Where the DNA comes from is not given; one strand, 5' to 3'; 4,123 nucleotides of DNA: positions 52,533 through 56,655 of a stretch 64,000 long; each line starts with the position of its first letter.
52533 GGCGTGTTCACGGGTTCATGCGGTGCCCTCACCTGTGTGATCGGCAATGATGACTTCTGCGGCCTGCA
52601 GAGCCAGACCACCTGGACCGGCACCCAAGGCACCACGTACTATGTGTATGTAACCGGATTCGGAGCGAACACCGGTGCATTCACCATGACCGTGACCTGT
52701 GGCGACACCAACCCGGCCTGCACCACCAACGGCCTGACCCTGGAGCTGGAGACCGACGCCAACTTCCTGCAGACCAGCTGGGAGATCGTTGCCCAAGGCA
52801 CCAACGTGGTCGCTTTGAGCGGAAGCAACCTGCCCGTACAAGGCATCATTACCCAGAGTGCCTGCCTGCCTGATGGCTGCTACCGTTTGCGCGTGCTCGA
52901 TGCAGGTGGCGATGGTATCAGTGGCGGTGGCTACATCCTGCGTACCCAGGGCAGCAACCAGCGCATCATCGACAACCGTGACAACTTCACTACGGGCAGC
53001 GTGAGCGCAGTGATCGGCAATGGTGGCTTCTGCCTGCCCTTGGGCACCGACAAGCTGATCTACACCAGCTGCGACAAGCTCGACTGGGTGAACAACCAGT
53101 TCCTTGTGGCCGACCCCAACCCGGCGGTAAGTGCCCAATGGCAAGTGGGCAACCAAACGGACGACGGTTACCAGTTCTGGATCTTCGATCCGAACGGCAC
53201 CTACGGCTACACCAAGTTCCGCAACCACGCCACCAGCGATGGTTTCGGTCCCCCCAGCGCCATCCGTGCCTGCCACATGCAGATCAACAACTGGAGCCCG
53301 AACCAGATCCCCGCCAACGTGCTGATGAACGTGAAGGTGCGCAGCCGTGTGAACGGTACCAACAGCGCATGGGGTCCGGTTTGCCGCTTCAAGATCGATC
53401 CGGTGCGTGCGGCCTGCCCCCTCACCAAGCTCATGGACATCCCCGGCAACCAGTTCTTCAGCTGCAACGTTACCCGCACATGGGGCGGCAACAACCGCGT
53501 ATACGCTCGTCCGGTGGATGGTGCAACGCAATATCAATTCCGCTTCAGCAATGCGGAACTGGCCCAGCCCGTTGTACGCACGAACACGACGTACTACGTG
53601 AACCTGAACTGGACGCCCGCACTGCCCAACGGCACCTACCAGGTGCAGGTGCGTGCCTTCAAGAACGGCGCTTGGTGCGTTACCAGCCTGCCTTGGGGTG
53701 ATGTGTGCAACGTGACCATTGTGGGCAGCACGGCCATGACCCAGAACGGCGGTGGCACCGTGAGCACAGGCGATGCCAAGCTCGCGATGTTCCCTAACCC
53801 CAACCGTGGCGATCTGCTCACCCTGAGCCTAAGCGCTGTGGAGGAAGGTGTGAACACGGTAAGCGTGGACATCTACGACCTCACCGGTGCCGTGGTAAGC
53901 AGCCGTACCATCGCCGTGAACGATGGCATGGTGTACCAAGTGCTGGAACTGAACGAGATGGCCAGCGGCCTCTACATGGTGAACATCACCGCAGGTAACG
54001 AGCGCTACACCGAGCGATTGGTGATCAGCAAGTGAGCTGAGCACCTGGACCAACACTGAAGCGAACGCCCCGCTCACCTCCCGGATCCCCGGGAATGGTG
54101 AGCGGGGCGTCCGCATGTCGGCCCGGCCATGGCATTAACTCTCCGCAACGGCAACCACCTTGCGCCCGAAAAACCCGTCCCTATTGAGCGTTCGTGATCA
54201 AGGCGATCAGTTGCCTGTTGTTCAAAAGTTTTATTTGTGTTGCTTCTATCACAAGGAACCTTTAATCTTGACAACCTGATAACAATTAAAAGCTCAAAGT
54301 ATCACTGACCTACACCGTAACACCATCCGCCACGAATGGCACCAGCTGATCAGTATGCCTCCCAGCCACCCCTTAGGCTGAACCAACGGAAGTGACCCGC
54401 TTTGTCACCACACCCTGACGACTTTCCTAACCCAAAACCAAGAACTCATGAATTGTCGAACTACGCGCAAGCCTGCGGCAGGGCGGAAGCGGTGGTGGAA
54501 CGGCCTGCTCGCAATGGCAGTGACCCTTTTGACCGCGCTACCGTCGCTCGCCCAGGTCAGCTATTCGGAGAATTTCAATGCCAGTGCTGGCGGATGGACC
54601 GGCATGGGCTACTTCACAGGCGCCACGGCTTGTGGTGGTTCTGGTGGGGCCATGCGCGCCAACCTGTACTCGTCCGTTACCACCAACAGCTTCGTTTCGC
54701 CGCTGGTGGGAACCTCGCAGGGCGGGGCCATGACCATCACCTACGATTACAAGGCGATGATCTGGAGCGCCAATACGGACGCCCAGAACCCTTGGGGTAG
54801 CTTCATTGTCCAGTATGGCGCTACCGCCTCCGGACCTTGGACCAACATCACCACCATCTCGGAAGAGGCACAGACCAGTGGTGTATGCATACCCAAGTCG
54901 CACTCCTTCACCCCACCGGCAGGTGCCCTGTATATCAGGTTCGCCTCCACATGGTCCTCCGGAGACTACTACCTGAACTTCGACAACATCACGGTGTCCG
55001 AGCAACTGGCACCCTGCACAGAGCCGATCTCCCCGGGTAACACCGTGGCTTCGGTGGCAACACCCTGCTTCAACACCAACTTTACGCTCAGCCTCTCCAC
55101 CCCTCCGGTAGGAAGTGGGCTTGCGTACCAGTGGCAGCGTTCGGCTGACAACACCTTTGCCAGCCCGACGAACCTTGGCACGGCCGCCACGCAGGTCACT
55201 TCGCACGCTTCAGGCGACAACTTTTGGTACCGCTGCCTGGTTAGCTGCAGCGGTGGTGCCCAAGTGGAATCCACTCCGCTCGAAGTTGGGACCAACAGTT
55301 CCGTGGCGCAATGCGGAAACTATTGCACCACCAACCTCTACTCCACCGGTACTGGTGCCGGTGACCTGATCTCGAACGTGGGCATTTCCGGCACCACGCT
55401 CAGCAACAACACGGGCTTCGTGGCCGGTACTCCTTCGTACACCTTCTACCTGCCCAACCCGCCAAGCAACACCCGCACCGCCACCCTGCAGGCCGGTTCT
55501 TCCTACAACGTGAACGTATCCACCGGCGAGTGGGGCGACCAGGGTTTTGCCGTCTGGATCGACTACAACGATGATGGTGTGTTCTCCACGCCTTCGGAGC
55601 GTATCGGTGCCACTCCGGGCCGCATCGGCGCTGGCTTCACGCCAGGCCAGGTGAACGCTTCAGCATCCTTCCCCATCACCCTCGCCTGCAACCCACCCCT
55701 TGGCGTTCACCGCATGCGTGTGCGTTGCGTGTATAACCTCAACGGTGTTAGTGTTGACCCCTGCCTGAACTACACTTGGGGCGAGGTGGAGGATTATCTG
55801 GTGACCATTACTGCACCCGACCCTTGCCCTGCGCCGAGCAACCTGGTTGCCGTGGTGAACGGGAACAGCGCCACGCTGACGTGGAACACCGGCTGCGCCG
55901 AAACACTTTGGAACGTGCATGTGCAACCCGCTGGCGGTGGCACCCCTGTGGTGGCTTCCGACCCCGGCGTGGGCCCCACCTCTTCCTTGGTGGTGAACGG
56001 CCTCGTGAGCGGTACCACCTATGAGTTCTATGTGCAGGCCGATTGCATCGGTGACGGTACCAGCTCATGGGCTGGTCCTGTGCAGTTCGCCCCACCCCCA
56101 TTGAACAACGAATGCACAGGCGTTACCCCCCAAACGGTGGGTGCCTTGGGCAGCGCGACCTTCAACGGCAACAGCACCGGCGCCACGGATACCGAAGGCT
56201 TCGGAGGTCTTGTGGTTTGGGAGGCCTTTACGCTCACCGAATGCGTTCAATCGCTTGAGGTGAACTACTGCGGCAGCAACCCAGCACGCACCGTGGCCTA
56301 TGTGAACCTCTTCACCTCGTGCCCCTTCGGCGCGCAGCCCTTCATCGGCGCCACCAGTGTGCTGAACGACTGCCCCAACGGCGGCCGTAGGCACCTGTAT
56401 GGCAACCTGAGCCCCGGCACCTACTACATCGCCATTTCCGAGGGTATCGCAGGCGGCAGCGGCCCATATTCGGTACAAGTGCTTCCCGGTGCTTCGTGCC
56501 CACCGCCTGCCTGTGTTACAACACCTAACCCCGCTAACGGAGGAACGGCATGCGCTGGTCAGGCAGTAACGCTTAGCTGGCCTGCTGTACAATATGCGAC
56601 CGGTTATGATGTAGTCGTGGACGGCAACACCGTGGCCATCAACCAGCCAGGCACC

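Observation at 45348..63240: Two tandem ~2,900-aa paralogous T9SS cargo genes whose 3' ~1.1 kb are near-identical, pointing to gene conversion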

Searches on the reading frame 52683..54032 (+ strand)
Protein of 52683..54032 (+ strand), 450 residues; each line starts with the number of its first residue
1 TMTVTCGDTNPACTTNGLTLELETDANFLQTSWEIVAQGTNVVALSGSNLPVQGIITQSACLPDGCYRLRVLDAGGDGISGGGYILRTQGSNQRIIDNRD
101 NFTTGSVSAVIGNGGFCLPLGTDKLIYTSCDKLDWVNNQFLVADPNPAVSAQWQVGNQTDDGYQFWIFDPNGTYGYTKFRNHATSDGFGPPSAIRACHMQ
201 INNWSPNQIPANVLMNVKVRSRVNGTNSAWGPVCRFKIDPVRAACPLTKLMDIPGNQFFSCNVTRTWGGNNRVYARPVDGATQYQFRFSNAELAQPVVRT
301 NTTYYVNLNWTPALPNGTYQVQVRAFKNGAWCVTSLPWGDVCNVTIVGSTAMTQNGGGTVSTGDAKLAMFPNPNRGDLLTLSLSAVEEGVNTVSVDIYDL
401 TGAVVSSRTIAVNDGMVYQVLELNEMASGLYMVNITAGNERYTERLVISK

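Call 15: find_homologous_proteins(query=window:52683-54032:+, max_evalue=0.00001)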
Query window:52683-54032:+ (450 aa): 323 proteins with E <= 0.00001 among 8000 candidates; the best 120 are listed.
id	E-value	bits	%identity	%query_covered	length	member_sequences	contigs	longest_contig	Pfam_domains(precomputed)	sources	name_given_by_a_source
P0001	1.1e-260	883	86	100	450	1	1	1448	PF18962.8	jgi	-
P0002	3.6e-233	793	78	100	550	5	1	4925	PF18962.8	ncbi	ncbi:MAG: T9SS type A sorting domain-containing protein, partial [Flavobacteriales bacterium]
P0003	2.4e-216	737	84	84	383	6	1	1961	PF18962.8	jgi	jgi:hypothetical protein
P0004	5.9e-216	736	77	95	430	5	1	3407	PF18962.8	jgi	jgi:hypothetical protein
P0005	5.3e-214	730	71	99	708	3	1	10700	PF18962.8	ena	-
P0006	1.4e-212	725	74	97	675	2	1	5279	PF18962.8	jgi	-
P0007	2.1e-209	714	73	97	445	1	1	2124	PF18962.8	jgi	jgi:hypothetical protein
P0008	5.7e-206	703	79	88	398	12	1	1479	PF18962.8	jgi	jgi:hypothetical protein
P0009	8.7e-206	703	73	98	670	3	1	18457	PF18962.8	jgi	-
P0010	2.6e-205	701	72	97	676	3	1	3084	PF18962.8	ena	-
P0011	1.7e-200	685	69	98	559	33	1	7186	PF18962.8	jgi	jgi:hypothetical protein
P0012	4.0e-200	684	78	84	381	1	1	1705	PF18962.8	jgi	jgi:hypothetical protein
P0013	7.7e-200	683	68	100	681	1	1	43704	PF18962.8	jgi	jgi:hypothetical protein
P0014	1.2e-195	669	71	92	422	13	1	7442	PF18962.8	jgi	jgi:hypothetical protein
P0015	1.2e-193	663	77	82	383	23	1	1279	PF18962.8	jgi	jgi:hypothetical protein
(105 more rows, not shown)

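Call 17: find_related_loci(query=window:52683-54032:+, collection=genome_contigs, flank=10000)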
Query window:52683-54032:+ (450 aa) in genome_contigs; peptide patterns used: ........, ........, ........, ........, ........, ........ (x = any residue, [..] = any of these).
123 stretches matched a pattern; 92 encode a relative of the query (tblastn E <= 1e-3); the best 80 are kept; 77 distinct loci.
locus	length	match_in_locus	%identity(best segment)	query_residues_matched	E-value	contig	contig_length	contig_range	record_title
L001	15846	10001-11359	87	1-450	0e+0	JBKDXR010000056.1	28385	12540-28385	MAG: Flavobacteriales bacterium isolate samp_4376_concoct_992 samp_4376_478250, whole genome shotgun sequence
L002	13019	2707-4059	78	1-450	0e+0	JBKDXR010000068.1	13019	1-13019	MAG: Flavobacteriales bacterium isolate samp_4376_concoct_992 samp_4376_709336, whole genome shotgun sequence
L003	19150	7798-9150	80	1-450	0e+0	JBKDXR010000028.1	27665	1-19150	MAG: Flavobacteriales bacterium isolate samp_4376_concoct_992 samp_4376_258004, whole genome shotgun sequence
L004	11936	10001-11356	75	4-450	0e+0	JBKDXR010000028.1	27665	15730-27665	MAG: Flavobacteriales bacterium isolate samp_4376_concoct_992 samp_4376_258004, whole genome shotgun sequence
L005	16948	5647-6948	75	18-450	0e+0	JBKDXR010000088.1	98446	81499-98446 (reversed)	MAG: Flavobacteriales bacterium isolate samp_4376_concoct_992 samp_4376_1261174, whole genome shotgun sequence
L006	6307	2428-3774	73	4-450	0e+0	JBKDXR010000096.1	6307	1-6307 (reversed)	MAG: Flavobacteriales bacterium isolate samp_4376_concoct_992 samp_4376_1426073, whole genome shotgun sequence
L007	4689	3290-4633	71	5-450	0e+0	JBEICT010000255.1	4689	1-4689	MAG: Flavobacteriales bacterium isolate Sample-101-S75-bin-153 Sample_101_S75-bin_153-k141_3248420, whole genome shotgun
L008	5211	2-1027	81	115-450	0e+0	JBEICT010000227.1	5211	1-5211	MAG: Flavobacteriales bacterium isolate Sample-101-S75-bin-153 Sample_101_S75-bin_153-k141_1213599, whole genome shotgun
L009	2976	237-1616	62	11-450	0e+0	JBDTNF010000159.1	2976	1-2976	MAG: Flavobacteriales bacterium isolate cluster3_bin.144 NODE_223364_length_2976_cov_10.259158, whole genome shotgun seq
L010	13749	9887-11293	59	1-448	1e-172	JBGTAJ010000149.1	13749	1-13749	MAG: Flavobacteriales bacterium isolate JTS-AC70 k141_4142456, whole genome shotgun sequence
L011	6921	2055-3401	58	13-448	4e-165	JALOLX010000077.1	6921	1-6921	MAG: Flavobacteriales bacterium isolate Prado036 scaffold_30080, whole genome shotgun sequence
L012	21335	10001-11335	55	15-450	8e-160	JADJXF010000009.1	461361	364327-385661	MAG: Flavobacteriales bacterium isolate Kalu_18-Q3-R12-55_MAXAC.064 tig00002689-10-4603010, whole genome shotgun sequenc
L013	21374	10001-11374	56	2-448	1e-159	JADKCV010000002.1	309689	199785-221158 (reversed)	MAG: Flavobacteriales bacterium isolate OdNE_18-Q3-R46-58_MAXAC.100_sub tig00003927-10-3091510, whole genome shotgun seq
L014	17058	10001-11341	57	11-448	1e-159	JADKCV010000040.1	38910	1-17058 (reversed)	MAG: Flavobacteriales bacterium isolate OdNE_18-Q3-R46-58_MAXAC.100_sub tig00035923-10-388650, whole genome shotgun sequ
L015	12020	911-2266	55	2-448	2e-157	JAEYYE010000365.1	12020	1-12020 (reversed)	MAG: Bacteroidetes bacterium isolate OH_CBlB_34 k127_3255142, whole genome shotgun sequence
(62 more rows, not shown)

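Call 25: search_solved_structures(query=A2, max_evalue=1)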
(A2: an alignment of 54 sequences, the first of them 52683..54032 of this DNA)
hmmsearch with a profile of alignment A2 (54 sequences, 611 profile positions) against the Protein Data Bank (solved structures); distinct sequences matched with E-value up to 1: 7.
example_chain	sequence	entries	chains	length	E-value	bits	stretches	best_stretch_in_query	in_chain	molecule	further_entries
8glj_D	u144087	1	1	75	0.0036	19.1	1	527-606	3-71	Por secretion system C-terminal sorting domain-containing protein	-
8glk_D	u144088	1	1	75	0.0065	18.2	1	527-609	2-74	Endonuclease I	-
5jvk_A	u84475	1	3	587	0.017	16.8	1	515-606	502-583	Uncharacterized protein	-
5hfs_A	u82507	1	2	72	0.15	13.7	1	552-609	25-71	Gingipain R2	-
8qb1_A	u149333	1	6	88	0.2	13.3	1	526-608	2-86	Mirolase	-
7zra_E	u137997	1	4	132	0.24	13.1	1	434-508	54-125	Nanobody NbSOS1 (Nb14497)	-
7pq4_A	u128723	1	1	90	0.28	12.8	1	552-609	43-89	Arginine-specific cysteine proteinase (Arg-gingipain)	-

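Call 34: predict_structure(alignment_id=A2)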
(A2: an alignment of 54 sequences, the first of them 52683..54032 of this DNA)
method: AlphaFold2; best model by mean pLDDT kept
length: 450 residues; sequences in the alignment: 54
mean_pLDDT: 89.7   pTM: 0.69
mean pLDDT of the five models: 89.7, 89.2, 88.0, 87.2, 86.2
residues with pLDDT >= 90: 334; 70-90: 88; 50-70: 5; < 50: 23
segments of 3 or more residues with pLDDT < 50: 1-9, 352-365
pLDDT, mean of each block of 10 residues (from residue 1): 42 84 94 95 93 91 95 95 94 95 95 93 95 94 96 92 97 95 87 91 91 97 97 97 92 94 94 95 97 91 96 91 96 92 89 37 61 81 88 94 93 89 90 93 89
secondary structure, 60 per line:
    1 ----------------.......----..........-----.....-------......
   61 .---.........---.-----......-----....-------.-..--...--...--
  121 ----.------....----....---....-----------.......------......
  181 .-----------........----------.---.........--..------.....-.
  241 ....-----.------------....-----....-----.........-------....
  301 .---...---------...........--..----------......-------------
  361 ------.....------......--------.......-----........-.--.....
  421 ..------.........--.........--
elements in order: E17-23 E31-37 E43-47 E55-61 E65-73 E83-88 E94-97 E116-118 E132-135 E140-143 H147-150 E162-168 E175-181 H193-197 E198-200 E215-223 E234-238 H240-244 E263-266 E272-275 E281-289 E297-301 E305-307 E317-327 E342-347 E367-371 E378-383 E392-398 E404-411 E416-422 E429-437 E440-448

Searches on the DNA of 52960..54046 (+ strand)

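Call 14: search_dna_similar(query=window:52960-54046:+, collection=plasmids, mode=distant)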
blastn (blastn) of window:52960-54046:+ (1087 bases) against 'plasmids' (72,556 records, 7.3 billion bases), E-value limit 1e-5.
No match.

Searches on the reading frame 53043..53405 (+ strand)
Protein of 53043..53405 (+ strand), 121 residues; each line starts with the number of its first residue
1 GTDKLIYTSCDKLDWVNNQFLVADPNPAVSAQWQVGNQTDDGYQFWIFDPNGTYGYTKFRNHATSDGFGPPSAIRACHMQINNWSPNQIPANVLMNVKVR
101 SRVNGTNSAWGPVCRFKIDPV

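Call 50: search_protein_families(library=pfam, proteins=[window:53043-53405:+], max_evalue=10)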
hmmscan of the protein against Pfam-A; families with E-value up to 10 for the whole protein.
window:53043-53405:+ (121 aa): 0 families

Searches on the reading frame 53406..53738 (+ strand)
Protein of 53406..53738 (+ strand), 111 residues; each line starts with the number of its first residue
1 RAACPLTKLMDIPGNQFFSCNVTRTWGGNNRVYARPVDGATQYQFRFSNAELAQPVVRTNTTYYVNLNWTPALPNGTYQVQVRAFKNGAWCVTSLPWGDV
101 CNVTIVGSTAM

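Call 50: search_protein_families(library=pfam, proteins=[window:53406-53738:+], max_evalue=10)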
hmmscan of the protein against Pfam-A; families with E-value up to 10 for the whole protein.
window:53406-53738:+ (111 aa): 3 families
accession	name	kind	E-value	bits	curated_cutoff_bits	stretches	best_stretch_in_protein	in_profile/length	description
PF17957.7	Big_7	-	0.0091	17.1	24.1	1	39-82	31-70/70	Bacterial Ig domain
PF16967.11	TcfC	-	0.091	12.8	29.4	1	70-88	38-56/68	E-set like domain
PF07495.19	Y_Y_Y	-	0.19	12.1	26.6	1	64-86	28-48/65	Y_Y_Y domain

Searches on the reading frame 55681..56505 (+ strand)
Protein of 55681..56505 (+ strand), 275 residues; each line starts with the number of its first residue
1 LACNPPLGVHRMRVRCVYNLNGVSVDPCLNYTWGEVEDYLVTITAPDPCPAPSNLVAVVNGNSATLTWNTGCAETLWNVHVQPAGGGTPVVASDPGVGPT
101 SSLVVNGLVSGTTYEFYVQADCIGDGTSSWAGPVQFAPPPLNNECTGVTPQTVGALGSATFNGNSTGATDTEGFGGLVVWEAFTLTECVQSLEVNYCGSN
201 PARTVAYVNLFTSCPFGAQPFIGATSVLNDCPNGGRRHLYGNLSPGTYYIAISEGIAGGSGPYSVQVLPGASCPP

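Call 55: search_protein_families(library=pfam, proteins=[window:55681-56505:+], max_evalue=1)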
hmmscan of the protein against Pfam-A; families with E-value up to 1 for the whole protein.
window:55681-56505:+ (275 aa): 3 families
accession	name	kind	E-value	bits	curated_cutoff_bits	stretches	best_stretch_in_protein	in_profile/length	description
PF00041.27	fn3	-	4.9e-08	33.5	25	1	51-129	2-78/84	Fibronectin type III domain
PF20009.4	GEVED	-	8.4e-07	30.2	24.4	1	6-42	43-78/78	GEVED domain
PF16656.11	Pur_ac_phosph_N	-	0.0071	17.3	30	1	61-131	12-86/93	Purple acid Phosphatase, N-terminal domain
